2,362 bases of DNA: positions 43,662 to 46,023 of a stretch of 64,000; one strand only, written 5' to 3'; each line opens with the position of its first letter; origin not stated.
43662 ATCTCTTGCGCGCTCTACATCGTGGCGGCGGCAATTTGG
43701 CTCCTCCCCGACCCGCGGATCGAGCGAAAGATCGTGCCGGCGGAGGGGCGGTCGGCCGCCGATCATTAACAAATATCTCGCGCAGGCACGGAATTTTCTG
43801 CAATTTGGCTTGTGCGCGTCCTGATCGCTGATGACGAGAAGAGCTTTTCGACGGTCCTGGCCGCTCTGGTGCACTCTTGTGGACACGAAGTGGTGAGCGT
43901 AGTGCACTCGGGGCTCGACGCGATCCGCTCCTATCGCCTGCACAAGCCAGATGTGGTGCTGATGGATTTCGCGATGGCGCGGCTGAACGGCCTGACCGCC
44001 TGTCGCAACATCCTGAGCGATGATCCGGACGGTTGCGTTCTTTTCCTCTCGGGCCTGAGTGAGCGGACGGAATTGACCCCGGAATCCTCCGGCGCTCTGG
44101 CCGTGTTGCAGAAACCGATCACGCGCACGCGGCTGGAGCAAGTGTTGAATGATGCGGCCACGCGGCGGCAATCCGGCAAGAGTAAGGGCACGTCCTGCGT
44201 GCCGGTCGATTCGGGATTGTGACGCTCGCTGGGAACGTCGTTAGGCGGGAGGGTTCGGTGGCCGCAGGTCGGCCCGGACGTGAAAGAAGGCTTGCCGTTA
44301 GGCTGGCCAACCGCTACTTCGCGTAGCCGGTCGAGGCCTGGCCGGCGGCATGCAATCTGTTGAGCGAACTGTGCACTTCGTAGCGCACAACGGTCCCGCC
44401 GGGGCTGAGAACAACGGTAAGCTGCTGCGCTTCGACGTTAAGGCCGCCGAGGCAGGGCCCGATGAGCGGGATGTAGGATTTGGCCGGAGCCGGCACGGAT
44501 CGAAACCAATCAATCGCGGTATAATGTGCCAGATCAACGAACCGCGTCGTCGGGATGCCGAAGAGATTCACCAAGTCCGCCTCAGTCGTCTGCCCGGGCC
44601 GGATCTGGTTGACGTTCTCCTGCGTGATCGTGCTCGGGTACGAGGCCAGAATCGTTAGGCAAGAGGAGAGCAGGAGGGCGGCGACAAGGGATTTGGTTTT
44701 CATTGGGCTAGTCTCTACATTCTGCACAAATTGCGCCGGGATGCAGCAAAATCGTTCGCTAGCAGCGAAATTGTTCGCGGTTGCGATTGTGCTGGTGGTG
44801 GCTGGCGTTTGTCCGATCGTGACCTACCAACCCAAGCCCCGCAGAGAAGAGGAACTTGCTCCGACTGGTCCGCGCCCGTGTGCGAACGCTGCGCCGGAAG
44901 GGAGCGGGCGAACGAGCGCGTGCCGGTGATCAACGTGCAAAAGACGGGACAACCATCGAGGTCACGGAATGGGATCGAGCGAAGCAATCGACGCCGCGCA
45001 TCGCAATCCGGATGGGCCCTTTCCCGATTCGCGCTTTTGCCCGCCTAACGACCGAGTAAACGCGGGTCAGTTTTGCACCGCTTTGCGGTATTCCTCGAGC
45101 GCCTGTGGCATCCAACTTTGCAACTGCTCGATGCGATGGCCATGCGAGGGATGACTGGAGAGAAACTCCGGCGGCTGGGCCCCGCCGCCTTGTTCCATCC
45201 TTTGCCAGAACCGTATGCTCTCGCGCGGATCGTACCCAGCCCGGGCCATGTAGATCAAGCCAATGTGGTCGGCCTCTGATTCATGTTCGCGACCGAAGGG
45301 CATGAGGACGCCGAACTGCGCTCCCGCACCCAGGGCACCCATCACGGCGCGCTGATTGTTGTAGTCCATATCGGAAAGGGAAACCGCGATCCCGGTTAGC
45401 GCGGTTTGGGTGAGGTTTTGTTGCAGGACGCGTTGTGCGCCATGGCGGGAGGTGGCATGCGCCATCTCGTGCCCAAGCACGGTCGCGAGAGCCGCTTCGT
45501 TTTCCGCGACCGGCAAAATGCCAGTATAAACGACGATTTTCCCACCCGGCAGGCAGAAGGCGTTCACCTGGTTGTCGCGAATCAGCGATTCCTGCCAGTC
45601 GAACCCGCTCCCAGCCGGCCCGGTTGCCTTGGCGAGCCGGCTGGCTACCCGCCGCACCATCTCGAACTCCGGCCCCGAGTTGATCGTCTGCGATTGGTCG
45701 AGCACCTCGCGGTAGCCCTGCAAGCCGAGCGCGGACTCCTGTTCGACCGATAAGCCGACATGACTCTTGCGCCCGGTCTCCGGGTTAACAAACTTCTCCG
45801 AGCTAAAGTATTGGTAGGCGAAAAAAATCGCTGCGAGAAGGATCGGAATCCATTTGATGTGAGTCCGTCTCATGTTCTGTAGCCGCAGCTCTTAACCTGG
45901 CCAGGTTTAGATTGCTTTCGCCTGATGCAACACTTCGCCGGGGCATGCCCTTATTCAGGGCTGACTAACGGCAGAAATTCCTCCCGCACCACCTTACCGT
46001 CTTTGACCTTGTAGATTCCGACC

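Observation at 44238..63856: Over-represented 9-mer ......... saturating the housekeeping half of the window (uptake-signal-like or Chi/KOPS-like word)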

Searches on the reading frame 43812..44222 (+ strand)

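Call 77: search_protein_families(library=pfam, proteins=[window:43812-44222:+], max_evalue=0.0001)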
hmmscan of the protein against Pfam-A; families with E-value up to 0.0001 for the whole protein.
window:43812-44222:+ (136 aa): 1 family
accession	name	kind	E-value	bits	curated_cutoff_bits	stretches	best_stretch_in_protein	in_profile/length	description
PF00072.30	Response_reg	-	2e-17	63.8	30.2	1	3-112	1-110/111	Response regulator receiver domain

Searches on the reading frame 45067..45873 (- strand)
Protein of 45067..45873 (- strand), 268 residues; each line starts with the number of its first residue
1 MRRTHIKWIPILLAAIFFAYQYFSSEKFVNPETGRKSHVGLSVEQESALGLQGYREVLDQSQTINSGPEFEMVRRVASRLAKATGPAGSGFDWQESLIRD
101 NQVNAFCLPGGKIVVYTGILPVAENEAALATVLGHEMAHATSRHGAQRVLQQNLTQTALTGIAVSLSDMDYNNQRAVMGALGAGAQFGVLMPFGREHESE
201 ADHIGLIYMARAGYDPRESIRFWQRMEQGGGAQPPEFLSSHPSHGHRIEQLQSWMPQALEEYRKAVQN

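Call 77: search_protein_families(library=pfam, proteins=[window:45067-45873:-], max_evalue=0.0001)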
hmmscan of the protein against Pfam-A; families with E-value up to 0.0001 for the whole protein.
window:45067-45873:- (268 aa): 1 family
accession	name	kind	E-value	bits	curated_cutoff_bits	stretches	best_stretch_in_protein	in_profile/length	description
PF01435.24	Peptidase_M48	-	1.2e-38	133.2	20.3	1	71-254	5-185/186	Peptidase family M48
